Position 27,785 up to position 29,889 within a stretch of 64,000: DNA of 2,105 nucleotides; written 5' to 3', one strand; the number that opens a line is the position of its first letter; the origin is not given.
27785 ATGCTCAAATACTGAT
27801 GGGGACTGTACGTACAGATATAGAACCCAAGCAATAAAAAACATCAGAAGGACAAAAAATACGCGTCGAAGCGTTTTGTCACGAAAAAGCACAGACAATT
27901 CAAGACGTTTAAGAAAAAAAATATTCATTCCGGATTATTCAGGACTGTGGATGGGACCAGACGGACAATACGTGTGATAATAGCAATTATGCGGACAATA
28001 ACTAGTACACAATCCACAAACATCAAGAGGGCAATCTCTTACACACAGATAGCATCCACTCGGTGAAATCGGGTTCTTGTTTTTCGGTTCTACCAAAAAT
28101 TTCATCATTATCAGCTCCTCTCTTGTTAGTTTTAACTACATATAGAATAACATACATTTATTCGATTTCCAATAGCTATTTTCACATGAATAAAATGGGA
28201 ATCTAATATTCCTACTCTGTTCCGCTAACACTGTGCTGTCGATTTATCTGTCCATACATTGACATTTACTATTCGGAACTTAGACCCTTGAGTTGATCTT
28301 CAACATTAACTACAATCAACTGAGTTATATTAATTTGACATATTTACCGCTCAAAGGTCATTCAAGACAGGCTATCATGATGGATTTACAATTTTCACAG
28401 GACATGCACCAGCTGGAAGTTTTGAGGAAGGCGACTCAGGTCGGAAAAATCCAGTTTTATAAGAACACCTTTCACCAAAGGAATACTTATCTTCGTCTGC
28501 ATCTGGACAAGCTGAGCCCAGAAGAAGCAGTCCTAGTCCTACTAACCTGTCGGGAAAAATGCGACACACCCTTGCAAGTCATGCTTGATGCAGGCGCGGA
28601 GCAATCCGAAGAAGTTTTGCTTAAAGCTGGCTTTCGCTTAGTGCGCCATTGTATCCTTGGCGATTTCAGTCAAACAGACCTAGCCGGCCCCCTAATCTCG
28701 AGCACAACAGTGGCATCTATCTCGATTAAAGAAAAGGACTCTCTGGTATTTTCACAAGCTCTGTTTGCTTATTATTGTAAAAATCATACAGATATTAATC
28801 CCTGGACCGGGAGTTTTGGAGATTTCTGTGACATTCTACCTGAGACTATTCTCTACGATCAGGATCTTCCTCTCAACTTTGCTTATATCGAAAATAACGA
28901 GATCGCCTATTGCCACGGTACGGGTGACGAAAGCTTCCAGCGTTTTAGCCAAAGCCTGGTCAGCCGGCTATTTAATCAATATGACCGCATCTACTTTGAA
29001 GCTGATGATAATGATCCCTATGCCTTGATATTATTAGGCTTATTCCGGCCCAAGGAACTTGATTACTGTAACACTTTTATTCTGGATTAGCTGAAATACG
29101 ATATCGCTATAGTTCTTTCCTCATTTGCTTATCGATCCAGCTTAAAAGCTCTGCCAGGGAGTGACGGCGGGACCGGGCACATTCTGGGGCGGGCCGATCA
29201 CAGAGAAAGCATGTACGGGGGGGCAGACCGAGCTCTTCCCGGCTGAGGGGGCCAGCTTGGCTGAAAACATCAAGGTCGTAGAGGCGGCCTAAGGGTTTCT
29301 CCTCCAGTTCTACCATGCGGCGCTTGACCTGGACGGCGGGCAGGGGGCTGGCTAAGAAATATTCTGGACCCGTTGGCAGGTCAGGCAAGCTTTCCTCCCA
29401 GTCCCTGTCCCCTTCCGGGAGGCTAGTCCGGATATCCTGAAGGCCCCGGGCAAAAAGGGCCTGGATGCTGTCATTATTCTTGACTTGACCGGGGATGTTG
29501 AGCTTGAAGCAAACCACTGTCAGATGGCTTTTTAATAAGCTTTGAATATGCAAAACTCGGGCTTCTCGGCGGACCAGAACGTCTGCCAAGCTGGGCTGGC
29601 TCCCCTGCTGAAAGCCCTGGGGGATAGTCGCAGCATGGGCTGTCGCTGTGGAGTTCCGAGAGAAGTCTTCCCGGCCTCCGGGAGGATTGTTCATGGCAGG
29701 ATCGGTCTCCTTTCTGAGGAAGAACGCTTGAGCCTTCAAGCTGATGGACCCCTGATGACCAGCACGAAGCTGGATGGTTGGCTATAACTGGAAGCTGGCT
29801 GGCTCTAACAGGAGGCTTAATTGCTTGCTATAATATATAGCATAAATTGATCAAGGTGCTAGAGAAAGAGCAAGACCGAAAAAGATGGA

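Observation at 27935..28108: Small ORF below the track cutoff: 57-aa peptide with eight Cys in the last 39 residues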

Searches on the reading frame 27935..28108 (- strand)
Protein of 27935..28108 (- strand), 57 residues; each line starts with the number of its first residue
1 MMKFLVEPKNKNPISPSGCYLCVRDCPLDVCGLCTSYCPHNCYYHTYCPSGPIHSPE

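Call 3: search_protein_families(library=pfam, proteins=[window:27935-28108:-], max_evalue=0.01)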
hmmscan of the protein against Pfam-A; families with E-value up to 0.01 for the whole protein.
window:27935-28108:- (57 aa): 2 families
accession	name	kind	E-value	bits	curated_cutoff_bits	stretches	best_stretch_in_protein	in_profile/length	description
PF00037.32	Fer4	-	6.1e-05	23.1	21.1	1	31-43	11-23/24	4Fe-4S binding domain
PF12800.12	Fer4_4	-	0.0074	17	24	0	18-27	6-15/17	4Fe-4S binding domain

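Call 4: search_protein_families(library=ncbifam, proteins=[window:27935-28108:-], max_evalue=0.01)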
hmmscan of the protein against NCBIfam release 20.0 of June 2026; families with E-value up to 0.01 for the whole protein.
window:27935-28108:- (57 aa): 0 families

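Call 5: find_homologous_proteins(query=window:27935-28108:-, max_evalue=10)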
Query window:27935-28108:-: no candidate shares three 5-residue words with the query. No homologue found.

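Call 18: search_protein_families(library=ncbifam, proteins=[window:27938-28108:-], max_evalue=10)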
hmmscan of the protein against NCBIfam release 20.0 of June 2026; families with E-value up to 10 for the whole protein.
seq(57 aa): 3 families
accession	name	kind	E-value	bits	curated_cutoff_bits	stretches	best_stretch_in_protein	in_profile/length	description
TIGR01971.1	NuoI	subfamily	0.61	9.7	113.05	1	30-46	85-101/121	NADH-quinone oxidoreductase, chain I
NF004537.0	PRK05888.1-3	equivalog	0.62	9.5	163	2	30-43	117-130/204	NADH-quinone oxidoreductase subunit NuoI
TIGR00403.1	ndhI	equivalog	5.7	6.5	302.35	1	30-45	106-121/183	NAD(P)H-quinone oxidoreductase subunit I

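Call 40: list_cluster_members(proteins=[window:27938-28108:-, window:27938-28105:-, window:26528-27928:-, window:25175-26521:-, window:14999-18163:-, window:29885-30949:+, window:31057-32397:+, window:24261-25160:-, window:23063-24256:-])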
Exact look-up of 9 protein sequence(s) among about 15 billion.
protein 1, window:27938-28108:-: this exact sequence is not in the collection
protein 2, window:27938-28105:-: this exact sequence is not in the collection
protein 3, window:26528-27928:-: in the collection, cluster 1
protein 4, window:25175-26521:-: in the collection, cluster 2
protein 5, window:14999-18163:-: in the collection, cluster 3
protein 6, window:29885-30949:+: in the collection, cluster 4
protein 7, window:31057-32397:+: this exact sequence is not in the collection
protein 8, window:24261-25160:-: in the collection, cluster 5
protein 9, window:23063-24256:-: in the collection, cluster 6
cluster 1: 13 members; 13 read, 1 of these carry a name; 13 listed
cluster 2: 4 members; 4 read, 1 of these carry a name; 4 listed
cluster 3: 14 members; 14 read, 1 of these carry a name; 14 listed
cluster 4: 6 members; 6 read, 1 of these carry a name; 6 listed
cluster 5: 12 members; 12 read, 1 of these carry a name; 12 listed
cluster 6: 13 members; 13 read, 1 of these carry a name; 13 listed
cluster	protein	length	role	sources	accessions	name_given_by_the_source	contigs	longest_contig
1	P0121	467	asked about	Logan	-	-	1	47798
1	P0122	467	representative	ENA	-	-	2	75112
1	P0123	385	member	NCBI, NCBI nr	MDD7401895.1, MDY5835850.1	MAG: hypothetical protein SPK23_01820 [Eubacteriales bacterium] | hypothetical protein [Clostridiales bacterium]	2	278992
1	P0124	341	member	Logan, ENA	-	-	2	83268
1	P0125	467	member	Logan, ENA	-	-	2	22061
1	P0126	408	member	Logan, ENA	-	-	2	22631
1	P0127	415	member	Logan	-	-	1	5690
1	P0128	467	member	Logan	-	-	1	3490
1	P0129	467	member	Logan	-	-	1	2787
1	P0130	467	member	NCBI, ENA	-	-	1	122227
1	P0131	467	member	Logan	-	-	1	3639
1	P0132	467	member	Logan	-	-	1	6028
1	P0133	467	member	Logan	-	-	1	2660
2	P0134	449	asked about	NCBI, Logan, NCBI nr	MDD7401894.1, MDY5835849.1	MAG: SPASM domain-containing protein [Eubacteriales bacterium] | SPASM domain-containing protein [Clostridiales bacterium]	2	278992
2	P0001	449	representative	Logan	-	-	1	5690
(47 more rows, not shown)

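Call 45: find_related_loci(query=A1, collection=metagenome_contigs, flank=6000)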
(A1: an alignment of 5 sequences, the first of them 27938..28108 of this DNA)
Query A1 (57 aa) in metagenome_contigs; peptide patterns used: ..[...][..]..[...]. (x = any residue, [..] = any of these).
44 stretches matched a pattern, but none encodes a relative of the query by tblastn (E <= 1e-3).

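Call 46: find_homologous_proteins(query=A1, max_evalue=10)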
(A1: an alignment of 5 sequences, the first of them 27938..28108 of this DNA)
Query A1 (5 sequences) (57 aa, profile of the alignment): 2 proteins with E <= 10 among 22 candidates.
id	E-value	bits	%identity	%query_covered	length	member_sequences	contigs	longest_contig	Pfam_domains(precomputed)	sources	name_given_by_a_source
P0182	1.8e-25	107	50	98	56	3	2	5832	-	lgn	-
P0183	2.8e-16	77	37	98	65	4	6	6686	-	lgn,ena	-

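Call 51: find_encoding_contigs(protein=P0183, flank=7000, max_places=4)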
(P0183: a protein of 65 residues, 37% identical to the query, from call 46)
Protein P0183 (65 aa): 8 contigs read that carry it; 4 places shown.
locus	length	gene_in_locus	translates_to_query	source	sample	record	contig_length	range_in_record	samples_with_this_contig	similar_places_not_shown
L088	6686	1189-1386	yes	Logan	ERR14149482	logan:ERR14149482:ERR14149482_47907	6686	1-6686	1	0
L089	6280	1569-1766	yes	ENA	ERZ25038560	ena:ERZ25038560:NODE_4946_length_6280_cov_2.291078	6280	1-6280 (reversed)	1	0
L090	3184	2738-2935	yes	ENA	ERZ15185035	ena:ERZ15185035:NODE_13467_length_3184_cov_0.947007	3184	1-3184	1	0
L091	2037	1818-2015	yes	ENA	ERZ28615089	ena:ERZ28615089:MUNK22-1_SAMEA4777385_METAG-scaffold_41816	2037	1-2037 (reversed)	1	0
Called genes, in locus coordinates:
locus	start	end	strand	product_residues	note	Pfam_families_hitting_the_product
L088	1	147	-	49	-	?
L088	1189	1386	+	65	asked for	-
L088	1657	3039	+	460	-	-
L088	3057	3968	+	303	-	PF00005:ABC_tran, PF13304:AAA_21 (faint)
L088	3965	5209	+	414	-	PF12679:ABC2_membrane_2 (weak)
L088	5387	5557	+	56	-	-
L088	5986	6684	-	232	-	?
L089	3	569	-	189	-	?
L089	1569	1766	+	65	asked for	-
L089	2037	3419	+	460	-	-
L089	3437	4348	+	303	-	PF00005:ABC_tran, PF13304:AAA_21 (faint)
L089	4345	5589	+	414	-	PF12679:ABC2_membrane_2 (weak)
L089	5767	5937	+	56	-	-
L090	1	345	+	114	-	?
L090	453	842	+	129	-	PF05681:Fumerase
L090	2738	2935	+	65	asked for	-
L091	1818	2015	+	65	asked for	-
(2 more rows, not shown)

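Call 55: search_protein_representatives(alignment_id=A5)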
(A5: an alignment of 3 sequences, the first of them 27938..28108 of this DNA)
Query: 3 sequences, 59 profile positions. Proteins with E-value up to 0.001 (for the whole library): 4; up to 1e-10: 2; up to 1e-30: 0. The best 4 are listed.
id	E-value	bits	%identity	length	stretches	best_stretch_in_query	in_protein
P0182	6.9e-25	103.1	-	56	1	1-59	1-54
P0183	1.8e-24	101.8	-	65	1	1-59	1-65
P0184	1.6e-04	37.9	-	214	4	17-32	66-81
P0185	5.8e-04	36.1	-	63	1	1-59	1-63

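Call 57: find_encoding_contigs(protein=P0185, flank=8000, max_places=4)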
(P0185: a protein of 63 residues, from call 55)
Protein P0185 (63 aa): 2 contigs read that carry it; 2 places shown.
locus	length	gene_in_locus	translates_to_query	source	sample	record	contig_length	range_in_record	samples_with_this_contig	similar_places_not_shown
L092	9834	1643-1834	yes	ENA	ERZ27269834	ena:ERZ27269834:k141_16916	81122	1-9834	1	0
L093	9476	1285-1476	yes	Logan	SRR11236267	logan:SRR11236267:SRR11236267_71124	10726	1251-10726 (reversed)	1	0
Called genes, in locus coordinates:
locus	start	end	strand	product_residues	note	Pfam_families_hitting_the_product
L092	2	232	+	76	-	?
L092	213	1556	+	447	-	PF13353:Fer4_12, PF04055:Radical_SAM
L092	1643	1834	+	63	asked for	-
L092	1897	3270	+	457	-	-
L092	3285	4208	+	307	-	PF00005:ABC_tran, PF13304:AAA_21 (faint)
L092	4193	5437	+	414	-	-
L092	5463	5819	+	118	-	-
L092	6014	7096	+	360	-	-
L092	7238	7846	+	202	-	PF00005:ABC_tran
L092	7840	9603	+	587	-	PF00005:ABC_tran, PF02463:SMC_N (weak)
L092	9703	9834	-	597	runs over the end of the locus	PF00664:ABC_membrane, PF00005:ABC_tran, PF02463:SMC_N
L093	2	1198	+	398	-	?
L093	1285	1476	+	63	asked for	-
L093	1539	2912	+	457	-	-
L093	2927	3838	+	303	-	PF00005:ABC_tran, PF13304:AAA_21 (faint)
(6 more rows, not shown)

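Call 85: search_protein_families(library=pfam, alignment_id=A6, max_evalue=1)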
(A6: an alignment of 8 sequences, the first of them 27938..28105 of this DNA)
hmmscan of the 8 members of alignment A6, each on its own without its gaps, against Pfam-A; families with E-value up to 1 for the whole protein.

A. member 1, window:27938-28105:- (56 aa): 8 families
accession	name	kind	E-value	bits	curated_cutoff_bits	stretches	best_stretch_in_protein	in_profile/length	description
PF00037.32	Fer4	-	5.6e-05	23.2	21.1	2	30-42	11-23/24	4Fe-4S binding domain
PF12800.12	Fer4_4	-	0.0069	17.1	24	1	17-26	6-15/17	4Fe-4S binding domain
PF12837.12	Fer4_6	-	0.18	12.3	25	1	30-41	12-23/24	4Fe-4S binding domain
PF12838.12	Fer4_7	-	0.29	12.1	27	0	30-43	5-18/52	4Fe-4S dicluster domain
PF13187.11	Fer4_9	-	0.37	11.3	27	0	30-41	40-51/52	4Fe-4S dicluster domain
PF12798.12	Fer4_3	-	0.43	12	27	0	30-40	4-14/15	4Fe-4S binding domain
PF14697.11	Fer4_21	-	0.62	10.7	35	0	17-27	43-53/59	4Fe-4S dicluster domain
PF13484.11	Fer4_16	-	0.89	10.8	30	0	30-40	5-15/66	4Fe-4S double cluster binding domain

B. families by the number of members that match (of 8 scanned): 9 families
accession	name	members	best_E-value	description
PF00037.32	Fer4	4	5.6e-05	4Fe-4S binding domain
PF12798.12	Fer4_3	4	0.03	4Fe-4S binding domain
PF12837.12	Fer4_6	3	0.15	4Fe-4S binding domain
PF13187.11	Fer4_9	3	0.37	4Fe-4S dicluster domain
PF12838.12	Fer4_7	2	0.29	4Fe-4S dicluster domain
PF12800.12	Fer4_4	1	0.0069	4Fe-4S binding domain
PF14697.11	Fer4_21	1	0.62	4Fe-4S dicluster domain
PF13534.11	Fer4_17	1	0.79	4Fe-4S dicluster domain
PF13484.11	Fer4_16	1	0.89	4Fe-4S double cluster binding domain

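Call 87: search_solved_structures(query=A6, max_evalue=10, show_alignments=2)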
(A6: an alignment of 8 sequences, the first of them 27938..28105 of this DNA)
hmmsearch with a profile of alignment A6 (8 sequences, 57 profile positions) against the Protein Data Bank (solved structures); distinct sequences matched with E-value up to 10: 11.
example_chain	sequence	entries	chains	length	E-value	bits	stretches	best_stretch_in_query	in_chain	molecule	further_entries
9grx_I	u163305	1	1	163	0.0031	20.9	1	29-42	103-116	NAD(P)H-quinone oxidoreductase subunit I, chloroplastic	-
7eu3_I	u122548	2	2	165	0.013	18.9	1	29-42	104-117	NAD(P)H-quinone oxidoreductase subunit I, chloroplastic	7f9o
7wfg_I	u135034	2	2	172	0.18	15.2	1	29-42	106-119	NAD(P)H-quinone oxidoreductase subunit I, chloroplastic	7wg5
7bkb_L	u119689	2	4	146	0.49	13.9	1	16-30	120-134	Formylmethanofuran dehydrogenase, subunit G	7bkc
7f4v_aC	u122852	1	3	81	2.2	11.8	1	17-29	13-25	Photosystem I iron-sulfur center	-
9sfi_U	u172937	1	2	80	2.4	11.7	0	17-40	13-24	4Fe-4S binding protein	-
9e0j_K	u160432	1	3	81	2.8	11.5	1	17-29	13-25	Photosystem I iron-sulfur center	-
6hum_I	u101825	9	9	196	3.3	11.2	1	29-42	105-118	NAD(P)H-quinone oxidoreductase subunit I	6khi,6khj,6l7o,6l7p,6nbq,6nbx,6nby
5t5i_G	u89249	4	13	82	6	10.4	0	16-28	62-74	Tungsten formylmethanofuran dehydrogenase subunit fwdG | Tungsten formylmethanofuran dehydrogenase, subunit G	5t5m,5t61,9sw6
8jze_c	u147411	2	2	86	8.8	9.8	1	17-30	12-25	Photosystem I PsaC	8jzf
8jw0_c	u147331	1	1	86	9.1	9.8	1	17-31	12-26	Photosystem I PsaC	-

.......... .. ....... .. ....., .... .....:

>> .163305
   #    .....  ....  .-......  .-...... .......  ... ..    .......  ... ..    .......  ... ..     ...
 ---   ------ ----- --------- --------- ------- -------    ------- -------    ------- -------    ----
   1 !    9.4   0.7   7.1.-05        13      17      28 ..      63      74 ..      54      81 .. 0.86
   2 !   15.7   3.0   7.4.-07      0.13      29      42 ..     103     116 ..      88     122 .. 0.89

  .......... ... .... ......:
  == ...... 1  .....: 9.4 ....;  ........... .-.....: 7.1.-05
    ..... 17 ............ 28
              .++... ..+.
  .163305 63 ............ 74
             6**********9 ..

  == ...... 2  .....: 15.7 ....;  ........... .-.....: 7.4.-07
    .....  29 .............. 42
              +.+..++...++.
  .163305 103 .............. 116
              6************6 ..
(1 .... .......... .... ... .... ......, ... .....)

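Call 94: search_dna_similar(query=window:27938-28105:-, collection=plasmids, mode=protein, max_evalue=1, max_rows=8)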
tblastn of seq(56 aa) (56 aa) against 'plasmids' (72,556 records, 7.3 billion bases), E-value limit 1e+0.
No match.

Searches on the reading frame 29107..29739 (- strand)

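Call 3: search_protein_families(library=pfam, proteins=[window:29107-29739:-], max_evalue=0.01)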
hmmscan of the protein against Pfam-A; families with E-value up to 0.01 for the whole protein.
window:29107-29739:- (210 aa): 1 family
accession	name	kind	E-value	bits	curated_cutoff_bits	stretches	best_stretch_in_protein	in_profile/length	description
PF03802.19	CitX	-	8.2e-46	156.2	25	1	50-207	2-163/165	Apo-citrate lyase phosphoribosyl-dephospho-CoA transferase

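Call 4: search_protein_families(library=ncbifam, proteins=[window:29107-29739:-], max_evalue=0.01)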
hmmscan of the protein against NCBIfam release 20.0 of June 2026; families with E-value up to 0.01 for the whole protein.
window:29107-29739:- (210 aa): 2 families
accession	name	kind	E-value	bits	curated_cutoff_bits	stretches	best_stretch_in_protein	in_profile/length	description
TIGR03124.1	citrate_citX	equivalog_domain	2.1e-44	151.4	105.25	1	50-208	2-164/165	citrate lyase holo-[acyl-carrier protein] synthase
NF002383.0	PRK01392.1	subfamily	4.2e-40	137.2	158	1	45-205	9-175/185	citrate lyase holo-ACP synthase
